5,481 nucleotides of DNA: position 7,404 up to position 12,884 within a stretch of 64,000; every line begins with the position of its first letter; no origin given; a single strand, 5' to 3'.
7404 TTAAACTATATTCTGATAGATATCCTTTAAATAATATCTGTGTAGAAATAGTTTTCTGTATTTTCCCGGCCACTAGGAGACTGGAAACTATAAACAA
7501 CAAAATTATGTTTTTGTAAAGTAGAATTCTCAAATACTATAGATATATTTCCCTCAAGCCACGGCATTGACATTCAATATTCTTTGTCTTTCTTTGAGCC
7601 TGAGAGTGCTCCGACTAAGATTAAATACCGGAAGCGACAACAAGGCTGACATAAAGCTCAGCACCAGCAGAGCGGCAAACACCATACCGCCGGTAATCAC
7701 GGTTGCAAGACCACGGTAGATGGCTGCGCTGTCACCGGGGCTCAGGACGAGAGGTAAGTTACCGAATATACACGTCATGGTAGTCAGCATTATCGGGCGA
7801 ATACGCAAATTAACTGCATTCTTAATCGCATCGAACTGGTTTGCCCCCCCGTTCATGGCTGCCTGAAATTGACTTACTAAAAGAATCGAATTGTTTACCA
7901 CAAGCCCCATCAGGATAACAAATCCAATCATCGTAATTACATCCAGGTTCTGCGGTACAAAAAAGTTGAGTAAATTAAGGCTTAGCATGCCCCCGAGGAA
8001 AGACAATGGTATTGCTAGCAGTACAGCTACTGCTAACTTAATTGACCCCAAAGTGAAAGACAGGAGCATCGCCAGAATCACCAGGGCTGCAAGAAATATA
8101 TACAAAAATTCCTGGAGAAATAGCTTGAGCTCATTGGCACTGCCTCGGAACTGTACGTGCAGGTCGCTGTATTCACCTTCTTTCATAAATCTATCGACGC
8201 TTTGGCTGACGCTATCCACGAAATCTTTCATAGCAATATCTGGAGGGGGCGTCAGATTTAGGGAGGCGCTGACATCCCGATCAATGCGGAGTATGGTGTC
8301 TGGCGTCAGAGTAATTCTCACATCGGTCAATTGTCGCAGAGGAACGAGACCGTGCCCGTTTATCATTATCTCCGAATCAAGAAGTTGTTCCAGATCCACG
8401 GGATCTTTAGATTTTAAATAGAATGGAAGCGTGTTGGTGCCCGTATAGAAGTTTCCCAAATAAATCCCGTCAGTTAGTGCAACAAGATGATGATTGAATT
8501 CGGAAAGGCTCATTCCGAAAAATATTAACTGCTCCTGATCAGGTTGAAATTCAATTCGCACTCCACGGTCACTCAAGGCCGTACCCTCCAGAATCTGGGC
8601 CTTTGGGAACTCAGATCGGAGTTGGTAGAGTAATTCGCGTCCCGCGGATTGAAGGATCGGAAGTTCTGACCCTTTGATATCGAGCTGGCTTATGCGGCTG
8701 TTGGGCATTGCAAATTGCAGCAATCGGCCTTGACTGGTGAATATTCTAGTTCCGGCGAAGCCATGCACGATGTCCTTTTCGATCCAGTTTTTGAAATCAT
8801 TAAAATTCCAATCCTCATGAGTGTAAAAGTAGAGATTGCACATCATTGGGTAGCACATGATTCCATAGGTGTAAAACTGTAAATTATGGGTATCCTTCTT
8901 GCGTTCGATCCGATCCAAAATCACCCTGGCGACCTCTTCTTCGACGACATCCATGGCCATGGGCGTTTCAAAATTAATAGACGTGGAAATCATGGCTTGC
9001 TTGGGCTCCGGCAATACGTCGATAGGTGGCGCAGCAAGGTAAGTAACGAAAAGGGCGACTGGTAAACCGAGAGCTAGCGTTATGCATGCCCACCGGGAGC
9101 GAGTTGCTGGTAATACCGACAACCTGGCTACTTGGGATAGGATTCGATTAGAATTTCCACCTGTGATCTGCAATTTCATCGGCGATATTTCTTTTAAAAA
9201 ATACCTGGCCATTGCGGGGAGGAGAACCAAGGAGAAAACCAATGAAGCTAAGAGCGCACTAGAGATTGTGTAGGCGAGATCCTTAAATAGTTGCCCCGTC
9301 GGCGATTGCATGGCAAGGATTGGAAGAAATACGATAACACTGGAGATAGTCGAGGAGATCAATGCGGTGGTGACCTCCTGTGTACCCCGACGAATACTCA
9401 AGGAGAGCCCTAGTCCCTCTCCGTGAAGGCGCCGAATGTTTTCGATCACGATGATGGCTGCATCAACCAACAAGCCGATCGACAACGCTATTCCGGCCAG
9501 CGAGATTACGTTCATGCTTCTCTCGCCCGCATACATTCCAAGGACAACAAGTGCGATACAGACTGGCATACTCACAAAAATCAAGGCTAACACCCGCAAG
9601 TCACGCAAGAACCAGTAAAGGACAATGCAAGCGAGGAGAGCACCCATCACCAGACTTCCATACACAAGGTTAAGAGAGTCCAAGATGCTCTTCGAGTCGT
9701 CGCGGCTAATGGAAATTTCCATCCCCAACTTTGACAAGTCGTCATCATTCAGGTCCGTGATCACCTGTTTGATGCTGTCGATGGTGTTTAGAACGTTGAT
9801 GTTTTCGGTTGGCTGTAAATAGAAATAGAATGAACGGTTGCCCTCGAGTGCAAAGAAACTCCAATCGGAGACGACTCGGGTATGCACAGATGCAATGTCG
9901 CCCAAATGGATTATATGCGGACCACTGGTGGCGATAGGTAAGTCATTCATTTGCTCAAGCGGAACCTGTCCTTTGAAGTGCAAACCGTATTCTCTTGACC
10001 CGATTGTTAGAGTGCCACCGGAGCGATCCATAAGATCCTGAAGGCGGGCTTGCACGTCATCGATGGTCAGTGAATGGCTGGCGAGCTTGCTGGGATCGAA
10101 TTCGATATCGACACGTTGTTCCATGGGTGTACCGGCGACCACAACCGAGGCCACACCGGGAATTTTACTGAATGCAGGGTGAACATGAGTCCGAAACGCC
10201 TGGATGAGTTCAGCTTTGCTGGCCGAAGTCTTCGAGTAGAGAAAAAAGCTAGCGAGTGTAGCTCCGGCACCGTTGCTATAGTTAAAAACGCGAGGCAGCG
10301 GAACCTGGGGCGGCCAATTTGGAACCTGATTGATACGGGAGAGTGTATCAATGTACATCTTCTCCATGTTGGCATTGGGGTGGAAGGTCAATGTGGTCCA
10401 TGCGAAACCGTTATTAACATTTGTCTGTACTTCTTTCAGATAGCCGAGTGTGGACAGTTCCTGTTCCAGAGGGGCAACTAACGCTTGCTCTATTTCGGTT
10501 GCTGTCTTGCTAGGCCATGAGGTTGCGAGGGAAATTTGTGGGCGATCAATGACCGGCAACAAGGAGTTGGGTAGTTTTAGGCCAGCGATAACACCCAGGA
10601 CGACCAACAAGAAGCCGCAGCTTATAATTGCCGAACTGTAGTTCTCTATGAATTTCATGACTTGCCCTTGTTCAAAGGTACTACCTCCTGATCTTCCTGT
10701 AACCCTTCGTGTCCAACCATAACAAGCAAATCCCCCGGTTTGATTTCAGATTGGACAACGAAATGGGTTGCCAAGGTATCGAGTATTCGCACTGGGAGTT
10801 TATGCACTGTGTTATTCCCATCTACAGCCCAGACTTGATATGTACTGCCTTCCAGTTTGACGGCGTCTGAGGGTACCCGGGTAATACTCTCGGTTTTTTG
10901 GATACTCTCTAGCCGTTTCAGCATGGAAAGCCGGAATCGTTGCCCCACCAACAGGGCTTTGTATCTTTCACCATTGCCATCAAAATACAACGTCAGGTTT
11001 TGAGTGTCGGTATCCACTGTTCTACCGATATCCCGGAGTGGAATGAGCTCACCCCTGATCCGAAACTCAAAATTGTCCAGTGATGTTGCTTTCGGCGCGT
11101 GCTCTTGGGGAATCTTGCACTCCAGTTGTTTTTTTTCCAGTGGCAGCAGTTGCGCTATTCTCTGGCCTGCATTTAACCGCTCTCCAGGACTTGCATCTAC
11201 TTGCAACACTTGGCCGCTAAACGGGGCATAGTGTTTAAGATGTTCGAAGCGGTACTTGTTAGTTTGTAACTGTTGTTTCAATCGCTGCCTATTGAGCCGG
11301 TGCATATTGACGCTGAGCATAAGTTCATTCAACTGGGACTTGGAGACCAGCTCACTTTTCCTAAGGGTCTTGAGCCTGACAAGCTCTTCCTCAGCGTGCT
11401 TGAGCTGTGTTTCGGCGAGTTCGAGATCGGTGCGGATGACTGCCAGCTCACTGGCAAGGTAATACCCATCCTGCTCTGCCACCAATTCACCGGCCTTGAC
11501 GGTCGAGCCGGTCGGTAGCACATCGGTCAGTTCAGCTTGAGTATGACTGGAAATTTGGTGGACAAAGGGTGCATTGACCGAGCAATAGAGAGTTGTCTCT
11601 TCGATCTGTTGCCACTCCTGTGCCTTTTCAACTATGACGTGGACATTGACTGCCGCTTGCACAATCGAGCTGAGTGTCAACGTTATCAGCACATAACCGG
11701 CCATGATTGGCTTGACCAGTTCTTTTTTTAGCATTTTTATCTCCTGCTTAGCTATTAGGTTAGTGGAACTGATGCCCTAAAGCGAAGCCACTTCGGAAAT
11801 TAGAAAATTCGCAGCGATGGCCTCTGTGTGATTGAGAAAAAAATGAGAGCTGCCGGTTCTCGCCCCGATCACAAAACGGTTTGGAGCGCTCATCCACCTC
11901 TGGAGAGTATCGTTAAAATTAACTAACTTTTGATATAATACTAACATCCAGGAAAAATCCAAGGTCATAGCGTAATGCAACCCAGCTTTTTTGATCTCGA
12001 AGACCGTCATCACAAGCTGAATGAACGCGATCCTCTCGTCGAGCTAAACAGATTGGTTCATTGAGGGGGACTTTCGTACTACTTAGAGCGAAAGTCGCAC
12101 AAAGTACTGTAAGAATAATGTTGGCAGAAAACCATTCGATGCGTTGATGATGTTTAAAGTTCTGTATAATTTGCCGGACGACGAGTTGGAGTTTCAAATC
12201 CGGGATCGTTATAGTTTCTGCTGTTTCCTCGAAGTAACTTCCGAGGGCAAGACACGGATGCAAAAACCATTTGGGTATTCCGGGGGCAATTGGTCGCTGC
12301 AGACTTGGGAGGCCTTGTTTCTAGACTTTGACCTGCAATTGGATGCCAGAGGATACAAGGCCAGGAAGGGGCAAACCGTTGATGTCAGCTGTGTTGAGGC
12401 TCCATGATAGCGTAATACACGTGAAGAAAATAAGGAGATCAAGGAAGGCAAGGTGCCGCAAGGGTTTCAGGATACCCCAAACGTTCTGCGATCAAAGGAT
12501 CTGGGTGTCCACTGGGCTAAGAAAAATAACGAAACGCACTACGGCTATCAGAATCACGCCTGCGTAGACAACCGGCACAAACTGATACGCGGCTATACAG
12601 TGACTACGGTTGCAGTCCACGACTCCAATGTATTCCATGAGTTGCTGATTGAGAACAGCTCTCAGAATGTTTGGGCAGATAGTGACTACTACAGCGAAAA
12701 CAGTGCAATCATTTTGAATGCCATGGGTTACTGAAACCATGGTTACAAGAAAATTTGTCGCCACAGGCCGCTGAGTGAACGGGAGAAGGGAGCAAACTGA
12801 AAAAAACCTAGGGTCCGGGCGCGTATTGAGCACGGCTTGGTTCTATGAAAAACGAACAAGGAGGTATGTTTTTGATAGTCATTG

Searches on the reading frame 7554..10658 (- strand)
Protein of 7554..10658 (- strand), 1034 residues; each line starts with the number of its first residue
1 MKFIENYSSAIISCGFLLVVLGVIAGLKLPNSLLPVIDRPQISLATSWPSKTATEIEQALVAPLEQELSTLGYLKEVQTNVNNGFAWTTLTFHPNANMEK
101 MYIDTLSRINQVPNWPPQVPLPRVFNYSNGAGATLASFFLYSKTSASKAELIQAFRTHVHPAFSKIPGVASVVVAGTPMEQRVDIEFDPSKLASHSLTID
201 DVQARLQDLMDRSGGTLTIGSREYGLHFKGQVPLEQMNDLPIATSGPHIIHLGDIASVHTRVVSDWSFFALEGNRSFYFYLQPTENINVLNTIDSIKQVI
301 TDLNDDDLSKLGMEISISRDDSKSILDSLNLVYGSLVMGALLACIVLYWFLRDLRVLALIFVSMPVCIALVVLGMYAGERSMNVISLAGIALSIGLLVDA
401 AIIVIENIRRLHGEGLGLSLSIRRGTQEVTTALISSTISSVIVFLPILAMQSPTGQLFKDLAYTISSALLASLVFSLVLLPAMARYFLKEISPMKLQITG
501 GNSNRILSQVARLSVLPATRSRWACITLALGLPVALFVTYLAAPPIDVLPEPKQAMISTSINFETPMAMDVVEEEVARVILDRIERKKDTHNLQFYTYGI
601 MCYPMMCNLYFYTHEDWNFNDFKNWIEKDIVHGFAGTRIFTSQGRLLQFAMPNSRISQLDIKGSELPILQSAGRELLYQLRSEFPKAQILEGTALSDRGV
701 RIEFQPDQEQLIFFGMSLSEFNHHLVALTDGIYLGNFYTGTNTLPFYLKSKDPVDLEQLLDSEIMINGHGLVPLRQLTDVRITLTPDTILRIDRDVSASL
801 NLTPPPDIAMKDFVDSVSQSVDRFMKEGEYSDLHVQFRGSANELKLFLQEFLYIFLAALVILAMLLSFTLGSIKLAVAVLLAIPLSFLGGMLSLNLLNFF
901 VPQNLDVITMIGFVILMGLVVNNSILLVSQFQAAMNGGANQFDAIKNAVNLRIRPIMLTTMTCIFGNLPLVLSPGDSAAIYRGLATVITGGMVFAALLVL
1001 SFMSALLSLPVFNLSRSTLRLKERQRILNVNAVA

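Call 9: search_protein_families(library=pfam, proteins=[window:7554-10658:-], max_evalue=0.001)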
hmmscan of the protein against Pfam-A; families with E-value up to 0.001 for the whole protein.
window:7554-10658:- (1034 aa): 2 families
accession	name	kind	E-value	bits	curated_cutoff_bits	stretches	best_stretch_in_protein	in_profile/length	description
PF00873.25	ACR_tran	-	1e-140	470.8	28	1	13-1003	14-1013/1021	AcrB/AcrD/AcrF family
PF03176.21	MMPL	-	3e-10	40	20.5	1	850-1018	144-306/333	MMPL family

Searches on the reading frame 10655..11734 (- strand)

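Call 9: search_protein_families(library=pfam, proteins=[window:10655-11734:-], max_evalue=0.001)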
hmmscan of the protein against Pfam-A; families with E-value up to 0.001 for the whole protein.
window:10655-11734:- (359 aa): 2 families
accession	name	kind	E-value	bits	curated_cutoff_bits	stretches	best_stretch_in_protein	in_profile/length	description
PF13437.12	HlyD_3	-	2.9e-08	34.8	22.2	1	169-261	3-103/106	HlyD family secretion protein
PF16576.10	HlyD_D23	-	2.4e-05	24.1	30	1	105-217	50-160/214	Barrel-sandwich domain of CusB or HlyD membrane-fusion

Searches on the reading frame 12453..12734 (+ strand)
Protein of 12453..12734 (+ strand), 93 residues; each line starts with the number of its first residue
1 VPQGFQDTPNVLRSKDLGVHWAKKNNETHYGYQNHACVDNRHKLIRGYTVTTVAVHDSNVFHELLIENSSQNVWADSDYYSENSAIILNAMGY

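Call 78: search_protein_families(library=pfam, proteins=[window:12453-12734:+], max_evalue=0.001)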
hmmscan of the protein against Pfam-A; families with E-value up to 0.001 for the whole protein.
window:12453-12734:+ (93 aa): 1 family
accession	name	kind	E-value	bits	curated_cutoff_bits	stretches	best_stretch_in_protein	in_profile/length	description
PF01609.27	DDE_Tnp_1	-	4.9e-09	36.7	23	1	20-82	24-89/200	Transposase DDE domain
